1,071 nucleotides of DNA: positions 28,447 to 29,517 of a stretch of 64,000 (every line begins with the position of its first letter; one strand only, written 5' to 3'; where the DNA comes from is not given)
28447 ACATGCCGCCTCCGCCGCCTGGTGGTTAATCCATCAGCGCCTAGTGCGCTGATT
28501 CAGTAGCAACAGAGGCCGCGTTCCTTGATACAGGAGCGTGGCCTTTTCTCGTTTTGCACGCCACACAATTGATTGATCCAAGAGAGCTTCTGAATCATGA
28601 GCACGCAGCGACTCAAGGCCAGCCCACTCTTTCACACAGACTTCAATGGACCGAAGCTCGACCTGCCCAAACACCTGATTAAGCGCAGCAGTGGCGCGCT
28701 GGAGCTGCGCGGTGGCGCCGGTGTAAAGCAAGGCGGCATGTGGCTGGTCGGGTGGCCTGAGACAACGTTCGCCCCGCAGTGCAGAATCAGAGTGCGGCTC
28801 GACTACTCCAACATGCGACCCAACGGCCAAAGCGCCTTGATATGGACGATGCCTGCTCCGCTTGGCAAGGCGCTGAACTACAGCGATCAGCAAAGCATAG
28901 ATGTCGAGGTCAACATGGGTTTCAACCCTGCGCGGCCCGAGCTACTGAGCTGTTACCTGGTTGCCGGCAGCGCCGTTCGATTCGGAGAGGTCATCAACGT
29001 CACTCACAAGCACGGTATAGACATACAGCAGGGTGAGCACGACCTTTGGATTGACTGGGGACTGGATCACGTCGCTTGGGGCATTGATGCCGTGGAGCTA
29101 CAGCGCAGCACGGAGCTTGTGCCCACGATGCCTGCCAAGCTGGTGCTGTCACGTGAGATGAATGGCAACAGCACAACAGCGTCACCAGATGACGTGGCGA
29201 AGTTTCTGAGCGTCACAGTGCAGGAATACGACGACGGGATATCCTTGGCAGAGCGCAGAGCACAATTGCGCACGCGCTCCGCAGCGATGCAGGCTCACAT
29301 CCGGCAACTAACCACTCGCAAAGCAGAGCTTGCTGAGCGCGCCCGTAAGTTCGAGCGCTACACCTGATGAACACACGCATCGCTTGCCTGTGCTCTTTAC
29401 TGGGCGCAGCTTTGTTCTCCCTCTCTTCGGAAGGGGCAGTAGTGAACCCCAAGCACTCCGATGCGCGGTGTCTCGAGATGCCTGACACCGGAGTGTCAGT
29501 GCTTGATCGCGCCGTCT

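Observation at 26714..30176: Box-controlled cassette of secreted and carbohydrate-active genes in a phage (FN3-like, GH16-like, PL14-like)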

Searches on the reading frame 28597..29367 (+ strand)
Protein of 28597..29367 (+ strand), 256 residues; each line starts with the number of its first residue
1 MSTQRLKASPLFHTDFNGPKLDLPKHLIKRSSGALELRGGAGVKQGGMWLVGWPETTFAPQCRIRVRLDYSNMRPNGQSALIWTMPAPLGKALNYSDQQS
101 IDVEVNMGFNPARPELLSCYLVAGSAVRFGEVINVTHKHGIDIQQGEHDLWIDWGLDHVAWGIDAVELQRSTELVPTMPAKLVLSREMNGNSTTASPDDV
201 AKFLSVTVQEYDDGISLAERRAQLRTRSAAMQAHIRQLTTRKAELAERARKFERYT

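Call 3: search_protein_families(library=pfam, proteins=[window:28597-29367:+], max_evalue=1)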
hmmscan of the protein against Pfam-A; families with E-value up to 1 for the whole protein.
window:28597-29367:+ (256 aa): 3 families
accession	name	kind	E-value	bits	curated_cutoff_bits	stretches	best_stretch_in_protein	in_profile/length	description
PF00722.28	Glyco_hydro_16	-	0.059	13.3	22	1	98-196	70-165/175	Glycosyl hydrolases family 16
PF16740.10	SKA2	-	0.065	13.5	30.1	1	215-250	41-76/110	Spindle and kinetochore-associated protein 2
PF04977.20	DivIC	-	0.14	12.5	28.9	1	221-251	33-64/80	Septum formation initiator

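Call 4: search_protein_families(library=phrogs, proteins=[window:28597-29367:+], max_evalue=1)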
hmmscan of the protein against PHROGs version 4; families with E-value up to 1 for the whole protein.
window:28597-29367:+ (256 aa): 0 families

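Call 10: search_dna_similar(query=window:28597-29364:+, collection=phages, mode=protein, max_rows=25, max_evalue=0.001)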
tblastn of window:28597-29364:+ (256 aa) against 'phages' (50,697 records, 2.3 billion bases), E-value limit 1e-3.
No match.

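Call 13: search_solved_structures(query=window:28597-29364:+, max_evalue=1, show_alignments=2)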
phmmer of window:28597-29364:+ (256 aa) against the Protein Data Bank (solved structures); distinct sequences matched with E-value up to 1: 11.
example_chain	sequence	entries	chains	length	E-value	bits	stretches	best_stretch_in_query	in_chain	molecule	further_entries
1cpn_A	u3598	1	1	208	0.044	16.3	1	139-189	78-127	CIRCULARLY PERMUTED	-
1mac_A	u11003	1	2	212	0.048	16.2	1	139-189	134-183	1,3-1,4-BETA-D-GLUCAN 4-GLUCANOHYDROLASE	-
1byh_A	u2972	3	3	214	0.049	16.2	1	139-189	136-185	HYBRID | 1,3-1,4-BETA-GLUCANASE | 1,3-1,4-BETA-D-GLUCAN 4-GLUCANOHYDROLASE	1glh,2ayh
1cpm_A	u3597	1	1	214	0.049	16.2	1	139-189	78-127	CIRCULARLY PERMUTED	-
1ajk_A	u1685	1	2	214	0.051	16.2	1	139-189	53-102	CIRCULARLY PERMUTED (1-3,1-4)-BETA-D-GLUCAN 4-GLUCANOHYDROLASE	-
1u0a_A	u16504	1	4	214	0.051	16.1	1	139-189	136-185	Beta-glucanase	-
1ajo_A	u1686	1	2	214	0.056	16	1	140-189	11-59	CIRCULARLY PERMUTED (1-3,1-4)-BETA-D-GLUCAN 4-GLUCANOHYDROLASE CPA16M-127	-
3wvj_A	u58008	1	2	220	0.098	15.2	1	136-185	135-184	Beta-glucanase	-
1axk_A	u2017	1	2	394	0.11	15.1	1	139-185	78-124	GLUXYN-1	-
3o5s_A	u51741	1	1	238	0.68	12.5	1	140-185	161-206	Beta-glucanase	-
3i4i_A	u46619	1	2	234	0.73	12.4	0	142-185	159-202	1,3-1,4-beta-glucanase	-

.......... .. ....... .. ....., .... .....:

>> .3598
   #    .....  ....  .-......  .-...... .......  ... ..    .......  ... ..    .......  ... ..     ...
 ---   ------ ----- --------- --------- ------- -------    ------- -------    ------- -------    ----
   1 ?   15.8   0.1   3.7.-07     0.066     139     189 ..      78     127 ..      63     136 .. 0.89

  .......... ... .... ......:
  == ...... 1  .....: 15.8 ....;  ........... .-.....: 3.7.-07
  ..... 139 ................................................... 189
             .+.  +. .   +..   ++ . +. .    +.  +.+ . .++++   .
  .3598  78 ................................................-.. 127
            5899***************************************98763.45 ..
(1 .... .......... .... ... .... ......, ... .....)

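Call 15: search_protein_families(library=ncbifam, proteins=[window:28597-29367:+], max_evalue=1)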
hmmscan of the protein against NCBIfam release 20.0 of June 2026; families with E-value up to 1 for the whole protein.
window:28597-29367:+ (256 aa): 1 family
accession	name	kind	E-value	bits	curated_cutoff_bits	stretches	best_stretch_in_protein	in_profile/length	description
NF047856.1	BGlucanaseBglS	equivalog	0.0079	15.7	300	1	137-184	157-204/237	beta-glucanase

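Call 26: find_homologous_proteins(query=window:28597-29364:+)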
Query window:28597-29364:+ (256 aa): 1 proteins with E <= 0.001 among 1614 candidates. Only proteins of 140 to 448 residues were searched: fused or split forms outside these lengths cannot appear, so this answer is no evidence that the protein stands alone or is whole; lengths 'longer' or 'shorter' looks for them.
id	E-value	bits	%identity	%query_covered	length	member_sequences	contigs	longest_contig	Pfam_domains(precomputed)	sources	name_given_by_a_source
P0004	1.0e-169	580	100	100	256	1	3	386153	-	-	-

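Call 47: search_protein_representatives(protein=window:28597-29364:+)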
Query: 256 residues. Proteins with E-value up to 0.001 (for the whole library): 12; up to 1e-10: 3; up to 1e-30: 1. The best 12 are listed.
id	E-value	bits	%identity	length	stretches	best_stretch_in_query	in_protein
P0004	3.3e-170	580.2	100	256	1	1-256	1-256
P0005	1.2e-16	77.3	37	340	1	54-191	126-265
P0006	4.8e-13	65.4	32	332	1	54-195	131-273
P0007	2.7e-10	56.4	32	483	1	59-199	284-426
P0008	8.6e-08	48.2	32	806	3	140-185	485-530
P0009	1.8e-07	47.1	32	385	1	54-188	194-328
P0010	4.7e-07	45.8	30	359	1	54-192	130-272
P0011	1.1e-05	41.3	31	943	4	97-203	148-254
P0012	9.1e-05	38.3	28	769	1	54-196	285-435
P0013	2.9e-04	36.6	30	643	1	65-199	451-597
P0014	5.3e-04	35.8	30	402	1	54-192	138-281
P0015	7.4e-04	35.3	28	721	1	75-211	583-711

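Call 48: search_protein_families(library=pfam, proteins=[P0005, P0006, P0007, P0008, P0009, P0010, P0011, P0012, P0013, P0014], max_evalue=0.01)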
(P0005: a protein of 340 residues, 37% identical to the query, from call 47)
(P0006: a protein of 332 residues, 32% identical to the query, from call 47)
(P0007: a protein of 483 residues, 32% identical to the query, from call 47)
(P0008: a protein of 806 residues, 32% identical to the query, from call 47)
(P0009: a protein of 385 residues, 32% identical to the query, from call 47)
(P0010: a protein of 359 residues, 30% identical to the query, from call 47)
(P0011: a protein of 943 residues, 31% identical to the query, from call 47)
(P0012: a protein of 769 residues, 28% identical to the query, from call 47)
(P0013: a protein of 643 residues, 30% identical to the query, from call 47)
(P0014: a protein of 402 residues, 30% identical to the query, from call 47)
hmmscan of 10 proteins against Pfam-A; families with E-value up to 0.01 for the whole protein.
P0005 (340 aa): 1 family
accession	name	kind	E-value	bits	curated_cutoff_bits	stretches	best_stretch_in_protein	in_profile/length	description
PF00722.28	Glyco_hydro_16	-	1.7e-07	31.3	22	1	174-265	68-160/175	Glycosyl hydrolases family 16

P0006 (332 aa): 0 families

P0007 (483 aa): 0 families

P0008 (806 aa): 3 families
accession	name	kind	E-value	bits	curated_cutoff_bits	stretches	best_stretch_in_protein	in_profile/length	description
PF00722.28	Glyco_hydro_16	-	2.3e-122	405.4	22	3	620-785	3-162/175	Glycosyl hydrolases family 16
PF00404.24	Dockerin_1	-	8e-11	42.4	22.9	1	31-82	2-57/57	Dockerin type I domain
PF25696.1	Phage_Gp168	-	7.4e-06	26.5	27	0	217-241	7-31/59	Bacteriophage beta-clamp binding protein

P0009 (385 aa): 1 family
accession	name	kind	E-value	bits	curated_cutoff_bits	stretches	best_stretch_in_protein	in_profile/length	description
PF00722.28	Glyco_hydro_16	-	0.00055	19.9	22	1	217-308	56-132/175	Glycosyl hydrolases family 16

P0010 (359 aa): 0 families

P0011 (943 aa): 2 families
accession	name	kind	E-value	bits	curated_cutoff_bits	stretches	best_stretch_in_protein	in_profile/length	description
PF07603.17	Lcl_C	-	3.7e-43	147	34.9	2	615-748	2-116/117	Lcl C-terminal domain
PF20123.4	DUF6513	-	0.0048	17.6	23.9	0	286-348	20-78/86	Family of unknown function (DUF6513)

P0012 (769 aa): 1 family
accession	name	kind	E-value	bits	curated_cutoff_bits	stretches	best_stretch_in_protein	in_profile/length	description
PF00722.28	Glyco_hydro_16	-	0.00017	21.5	22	1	379-426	106-156/175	Glycosyl hydrolases family 16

P0013 (643 aa): 6 families
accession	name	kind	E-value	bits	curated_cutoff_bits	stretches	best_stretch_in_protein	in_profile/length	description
PF00041.27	fn3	-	5.8e-22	78.1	25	2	162-230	1-71/84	Fibronectin type III domain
PF00722.28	Glyco_hydro_16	-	3e-09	37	22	1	440-572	36-140/175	Glycosyl hydrolases family 16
PF16794.11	fn3_4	-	0.00011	22.5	27.1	0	29-75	2-51/103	Fibronectin-III type domain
PF16656.11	Pur_ac_phosph_N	-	0.00024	22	30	0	44-108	28-90/93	Purple acid Phosphatase, N-terminal domain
PF17957.7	Big_7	-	0.0012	19.9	24.1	0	169-211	12-53/70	Bacterial Ig domain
PF25059.1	FN3_DSCAM-DSCAML_C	-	0.0048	17.6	39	0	205-237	42-74/89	DSCAM/DSCAML C-terminal Fn3-like domain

P0014 (402 aa): 0 families

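Call 50: search_solved_structures(query=A1, max_evalue=0.01, show_alignments=3)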
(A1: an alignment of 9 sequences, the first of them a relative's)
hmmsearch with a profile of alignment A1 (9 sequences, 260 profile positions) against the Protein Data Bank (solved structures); distinct sequences matched with E-value up to 0.01: 24.
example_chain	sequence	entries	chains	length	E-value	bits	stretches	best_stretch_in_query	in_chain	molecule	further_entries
2r49_A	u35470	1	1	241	7.5e-07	32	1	101-175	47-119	Beta-glucanase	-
1cpn_A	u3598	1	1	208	7.4e-06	28.7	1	141-190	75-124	CIRCULARLY PERMUTED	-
1cpm_A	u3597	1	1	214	7.6e-06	28.7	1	141-190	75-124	CIRCULARLY PERMUTED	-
1byh_A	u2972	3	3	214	7.6e-06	28.7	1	141-190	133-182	HYBRID | 1,3-1,4-BETA-GLUCANASE | 1,3-1,4-BETA-D-GLUCAN 4-GLUCANOHYDROLASE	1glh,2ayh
1mac_A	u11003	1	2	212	7.7e-06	28.7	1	141-190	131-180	1,3-1,4-BETA-D-GLUCAN 4-GLUCANOHYDROLASE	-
1ajk_A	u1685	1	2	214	7.7e-06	28.7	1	141-190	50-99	CIRCULARLY PERMUTED (1-3,1-4)-BETA-D-GLUCAN 4-GLUCANOHYDROLASE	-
1u0a_A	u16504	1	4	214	8.4e-06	28.5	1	141-190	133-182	Beta-glucanase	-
1ajo_A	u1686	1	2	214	1.2e-05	28.1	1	143-190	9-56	CIRCULARLY PERMUTED (1-3,1-4)-BETA-D-GLUCAN 4-GLUCANOHYDROLASE CPA16M-127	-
5wut_A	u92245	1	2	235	1.6e-05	27.7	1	108-173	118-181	ULam111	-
3h0o_A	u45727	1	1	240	1.7e-05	27.6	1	101-175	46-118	Beta-glucanase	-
1zm1_A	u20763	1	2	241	1.7e-05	27.6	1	101-175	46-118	Beta-glucanase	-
1mve_A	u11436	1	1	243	1.7e-05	27.5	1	101-175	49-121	Truncated 1,3-1,4-beta-D-glucanase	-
3axd_A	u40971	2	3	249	1.8e-05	27.4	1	101-175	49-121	Beta-glucanase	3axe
3hr9_A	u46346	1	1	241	1.9e-05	27.4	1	102-175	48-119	Beta-glucanase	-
1axk_A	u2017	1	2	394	2e-05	27.3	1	141-190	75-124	GLUXYN-1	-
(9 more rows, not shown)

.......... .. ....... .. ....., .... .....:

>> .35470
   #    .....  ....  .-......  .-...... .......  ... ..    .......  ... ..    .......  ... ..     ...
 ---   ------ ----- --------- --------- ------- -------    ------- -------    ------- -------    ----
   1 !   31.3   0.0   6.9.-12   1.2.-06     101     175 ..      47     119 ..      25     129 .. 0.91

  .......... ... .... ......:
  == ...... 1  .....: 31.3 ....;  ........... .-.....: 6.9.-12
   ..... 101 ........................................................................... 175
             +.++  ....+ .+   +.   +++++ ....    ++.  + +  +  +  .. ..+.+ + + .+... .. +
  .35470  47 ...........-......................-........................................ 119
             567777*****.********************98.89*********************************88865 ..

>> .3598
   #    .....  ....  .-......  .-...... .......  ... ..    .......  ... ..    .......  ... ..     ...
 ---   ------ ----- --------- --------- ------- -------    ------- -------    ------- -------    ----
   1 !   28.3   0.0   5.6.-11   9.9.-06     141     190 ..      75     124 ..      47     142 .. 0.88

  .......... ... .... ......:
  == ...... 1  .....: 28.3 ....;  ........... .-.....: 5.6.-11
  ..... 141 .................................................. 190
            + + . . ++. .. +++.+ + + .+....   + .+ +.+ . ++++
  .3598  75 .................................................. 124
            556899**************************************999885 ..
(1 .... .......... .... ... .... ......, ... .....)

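Call 57: predict_structure(alignment_id=A1)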
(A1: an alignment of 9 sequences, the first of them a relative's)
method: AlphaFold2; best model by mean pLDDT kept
length: 256 residues; sequences in the alignment: 9
mean_pLDDT: 62.1   pTM: 0.62
mean pLDDT of the five models: 62.1, 61.2, 60.4, 60.4, 58.4
residues with pLDDT >= 90: 38; 70-90: 77; 50-70: 47; < 50: 94
segments of 3 or more residues with pLDDT < 50: 1-52, 89-92, 189-215, 246-256
pLDDT, mean of each block of 10 residues (from residue 1): 31 27 33 32 31 65 86 70 71 59 84 88 76 93 91 91 95 86 64 36 30 48 52 73 54 38
secondary structure, 60 per line:
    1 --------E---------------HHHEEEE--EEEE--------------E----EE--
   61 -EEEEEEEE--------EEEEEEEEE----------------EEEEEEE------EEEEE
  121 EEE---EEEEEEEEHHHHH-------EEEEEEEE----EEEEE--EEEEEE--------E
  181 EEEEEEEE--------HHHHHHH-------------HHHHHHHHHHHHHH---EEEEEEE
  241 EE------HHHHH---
elements in order: E28-31 E34-37 E62-69 E78-86 E103-109 E116-123 E127-134 H135-139 E147-154 E159-163 E166-171 E180-188 H197-203 H217-230 E234-242 H249-253

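Call 63: fold_search(model_id=the predicted structure, library=pdb)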
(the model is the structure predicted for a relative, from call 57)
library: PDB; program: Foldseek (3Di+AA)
matches with E <= 10: 500; with E <= 0.001: 283
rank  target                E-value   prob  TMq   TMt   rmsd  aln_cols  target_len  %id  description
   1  3d6e_A                8.8e-09  1.00  0.46  0.62   2.8       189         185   13  Crystal structure of the engineered 1,3-1,4-beta-glucanase protein from Bacillus licheniformis (released 2009-05-19)
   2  1cpn                  1.4e-08  1.00  0.41  0.50   2.4       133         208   16  NATIVE-LIKE IN VIVO FOLDING OF A CIRCULARLY PERMUTED JELLYROLL PROTEIN SHOWN BY CRYSTAL STRUCTURE ANALYSIS (released 1994-06-22)
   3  3wvj_A                1.6e-08  1.00  0.47  0.54   5.9       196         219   14  The crystal structure of native glycosidic hydrolase (released 2015-06-24)
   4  3o5s                  2.1e-08  1.00  0.46  0.54   4.9       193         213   14  Crystal Structure of the endo-beta-1,3-1,4 glucanase from Bacillus subtilis (strain 168) (released 2011-07-13)
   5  1mac_A                2.4e-08  1.00  0.46  0.55   5.8       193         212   13  CRYSTAL STRUCTURE AND SITE-DIRECTED MUTAGENESIS OF BACILLUS MACERANS ENDO-1,3-1,4-BETA-GLUCANASE (released 1995-02-27)
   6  3i4i_A                2.6e-08  1.00  0.40  0.47   2.9       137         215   17  Crystal structure of a prokaryotic beta-1,3-1,4-glucanase (lichenase) derived from a mouse hindgut metagenome (released 2010-07-21)
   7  3d6e_B                3.0e-08  1.00  0.46  0.62   2.9       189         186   13  Crystal structure of the engineered 1,3-1,4-beta-glucanase protein from Bacillus licheniformis (released 2009-05-19)
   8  1axk_A                4.1e-08  1.00  0.40  0.27   2.6       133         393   17  ENGINEERED BACILLUS BIFUNCTIONAL ENZYME GLUXYN-1 (released 1999-05-11)
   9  1gbg                  4.1e-08  1.00  0.46  0.55   5.5       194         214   14  BACILLUS LICHENIFORMIS BETA-GLUCANASE (released 1995-12-07)
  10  1axk_B                7.9e-08  1.00  0.41  0.27   2.5       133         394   17  ENGINEERED BACILLUS BIFUNCTIONAL ENZYME GLUXYN-1 (released 1999-05-11)
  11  3i4i_B                7.9e-08  1.00  0.39  0.46   3.1       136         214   17  Crystal structure of a prokaryotic beta-1,3-1,4-glucanase (lichenase) derived from a mouse hindgut metagenome (released 2010-07-21)
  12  1cpm                  8.4e-08  1.00  0.41  0.48   2.4       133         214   16  NATIVE-LIKE IN VIVO FOLDING OF A CIRCULARLY PERMUTED JELLYROLL PROTEIN SHOWN BY CRYSTAL STRUCTURE ANALYSIS (released 1994-06-22)
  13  1u0a_A                1.2e-07  1.00  0.40  0.48   2.7       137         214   15  Crystal structure of the engineered beta-1,3-1,4-endoglucanase H(A16-M) in complex with beta-glucan tetrasaccharide (released 2005-09-06)
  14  3wvj_B                1.5e-07  1.00  0.45  0.52   5.1       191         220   15  The crystal structure of native glycosidic hydrolase (released 2015-06-24)
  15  1byh_A                1.9e-07  1.00  0.41  0.48   2.5       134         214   19  MOLECULAR AND ACTIVE-SITE STRUCTURE OF A BACILLUS (1-3,1-4)-BETA-GLUCANASE (released 1993-10-31)
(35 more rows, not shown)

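Call 65: find_encoding_contigs(protein=P0005, flank=8000, max_places=2)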
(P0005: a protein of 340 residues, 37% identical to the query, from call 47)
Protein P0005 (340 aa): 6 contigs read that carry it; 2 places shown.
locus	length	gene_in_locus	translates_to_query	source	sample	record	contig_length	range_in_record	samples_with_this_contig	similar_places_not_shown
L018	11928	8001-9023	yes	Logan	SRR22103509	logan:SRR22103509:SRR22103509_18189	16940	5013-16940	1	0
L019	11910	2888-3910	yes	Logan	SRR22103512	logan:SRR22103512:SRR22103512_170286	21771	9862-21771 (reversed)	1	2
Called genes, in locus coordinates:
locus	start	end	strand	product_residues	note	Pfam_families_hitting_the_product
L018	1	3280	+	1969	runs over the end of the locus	PF10145:PhageMin_Tail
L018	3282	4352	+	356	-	-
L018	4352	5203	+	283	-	-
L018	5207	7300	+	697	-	-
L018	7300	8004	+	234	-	-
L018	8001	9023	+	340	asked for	PF00722:Glyco_hydro_16 (weak)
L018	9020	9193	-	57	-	-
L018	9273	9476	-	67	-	-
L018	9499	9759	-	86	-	-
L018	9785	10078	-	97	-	-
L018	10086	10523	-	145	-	PF00472:RF-1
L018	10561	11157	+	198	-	PF00239:Resolvase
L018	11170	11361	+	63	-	-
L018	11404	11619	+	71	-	-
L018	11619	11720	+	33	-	-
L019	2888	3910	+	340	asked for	PF00722:Glyco_hydro_16 (weak)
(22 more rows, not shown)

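Call 83: search_protein_families(library=padloc, proteins=[window:28597-29367:+], max_evalue=0.01)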
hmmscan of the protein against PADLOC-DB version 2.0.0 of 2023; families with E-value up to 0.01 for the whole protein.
window:28597-29367:+ (256 aa): 0 families

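Call 86: find_encoding_contigs(protein=P0006, flank=7000, max_places=1)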
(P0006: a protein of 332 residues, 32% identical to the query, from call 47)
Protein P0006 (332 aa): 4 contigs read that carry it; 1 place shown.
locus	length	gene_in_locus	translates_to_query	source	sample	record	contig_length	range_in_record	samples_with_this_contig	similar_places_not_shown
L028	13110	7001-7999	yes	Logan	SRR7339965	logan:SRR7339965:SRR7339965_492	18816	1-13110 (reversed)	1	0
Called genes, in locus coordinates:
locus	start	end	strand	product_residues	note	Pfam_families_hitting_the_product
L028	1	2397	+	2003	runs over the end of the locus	PF20155:TMP_3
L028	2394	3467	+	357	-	-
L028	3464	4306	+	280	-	-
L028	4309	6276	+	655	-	-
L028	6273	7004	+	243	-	-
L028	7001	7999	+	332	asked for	-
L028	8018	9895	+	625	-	PF00041:fn3 (faint), PF18560:Lectin_like (faint), PF23376:Fn3_VIN3 (faint), PF25788:Ig_Rha78A_N (faint), PF16656:Pur_ac_phosph_N (weak)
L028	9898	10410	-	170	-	-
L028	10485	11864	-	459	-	PF01139:RtcB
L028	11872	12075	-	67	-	-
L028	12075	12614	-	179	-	-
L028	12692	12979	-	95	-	-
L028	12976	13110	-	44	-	?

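Call 87: find_encoding_contigs(protein=P0007, flank=7000, max_places=1)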
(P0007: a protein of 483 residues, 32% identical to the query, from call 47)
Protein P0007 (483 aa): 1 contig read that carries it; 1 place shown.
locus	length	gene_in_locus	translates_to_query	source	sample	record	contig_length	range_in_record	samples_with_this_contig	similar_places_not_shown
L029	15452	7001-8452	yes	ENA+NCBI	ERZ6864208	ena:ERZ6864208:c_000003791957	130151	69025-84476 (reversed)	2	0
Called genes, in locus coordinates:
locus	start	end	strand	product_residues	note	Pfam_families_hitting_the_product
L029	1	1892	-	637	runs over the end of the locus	-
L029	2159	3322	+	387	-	PF02163:Peptidase_M50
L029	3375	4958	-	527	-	PF00106:adh_short, PF01370:Epimerase (weak), PF08659:KR, PF13561:adh_short_C2, PF00106:adh_short, PF01370:Epimerase (weak), PF08659:KR (weak), PF13561:adh_short_C2, +2 more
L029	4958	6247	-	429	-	PF00202:Aminotran_3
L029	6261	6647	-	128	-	-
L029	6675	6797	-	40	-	-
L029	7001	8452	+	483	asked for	-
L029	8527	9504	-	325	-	PF03308:MeaB, PF00009:GTP_EFTU (faint)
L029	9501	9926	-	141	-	PF02310:B12-binding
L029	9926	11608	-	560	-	PF01642:MM_CoA_mutase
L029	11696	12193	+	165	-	PF01047:MarR, PF12802:MarR_2, PF13463:HTH_27 (weak)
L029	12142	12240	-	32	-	-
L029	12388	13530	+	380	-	PF07690:MFS_1, PF00083:Sugar_tr, PF07690:MFS_1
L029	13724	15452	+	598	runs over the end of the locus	-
